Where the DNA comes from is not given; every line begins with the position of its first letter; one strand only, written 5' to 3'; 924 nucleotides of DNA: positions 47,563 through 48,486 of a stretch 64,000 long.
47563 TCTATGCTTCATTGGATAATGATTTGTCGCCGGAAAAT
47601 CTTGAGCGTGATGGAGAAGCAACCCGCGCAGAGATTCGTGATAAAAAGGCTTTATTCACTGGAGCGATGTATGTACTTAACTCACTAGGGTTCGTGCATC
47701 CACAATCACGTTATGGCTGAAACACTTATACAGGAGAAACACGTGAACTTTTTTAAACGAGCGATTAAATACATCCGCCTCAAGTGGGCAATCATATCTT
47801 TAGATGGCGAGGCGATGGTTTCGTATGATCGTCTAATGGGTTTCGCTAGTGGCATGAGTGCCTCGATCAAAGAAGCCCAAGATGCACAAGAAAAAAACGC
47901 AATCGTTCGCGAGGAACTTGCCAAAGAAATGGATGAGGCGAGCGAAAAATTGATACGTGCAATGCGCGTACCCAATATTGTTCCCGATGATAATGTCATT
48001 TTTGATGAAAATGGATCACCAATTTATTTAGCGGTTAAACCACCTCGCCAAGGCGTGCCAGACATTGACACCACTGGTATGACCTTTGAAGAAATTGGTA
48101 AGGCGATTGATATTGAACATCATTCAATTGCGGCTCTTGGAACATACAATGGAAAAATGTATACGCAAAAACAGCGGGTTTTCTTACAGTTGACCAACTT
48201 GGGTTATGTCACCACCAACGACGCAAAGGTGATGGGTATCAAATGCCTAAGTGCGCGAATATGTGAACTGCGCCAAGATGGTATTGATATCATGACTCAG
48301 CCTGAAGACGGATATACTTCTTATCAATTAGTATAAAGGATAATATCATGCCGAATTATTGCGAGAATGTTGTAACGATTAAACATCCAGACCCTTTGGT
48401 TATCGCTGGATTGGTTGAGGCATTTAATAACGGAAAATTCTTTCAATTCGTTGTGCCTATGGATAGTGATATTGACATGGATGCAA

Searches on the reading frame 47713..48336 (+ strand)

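Call 61: search_protein_families(library=pfam, proteins=[window:47713-48336:+], max_evalue=0.001)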
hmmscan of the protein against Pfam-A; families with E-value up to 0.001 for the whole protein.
window:47713-48336:+ (207 aa): 1 family
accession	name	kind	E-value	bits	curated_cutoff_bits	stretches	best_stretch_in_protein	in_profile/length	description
PF14090.12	HTH_39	-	3.1e-06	27.4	21.3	1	151-197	1-48/70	Winged helix-turn-helix domain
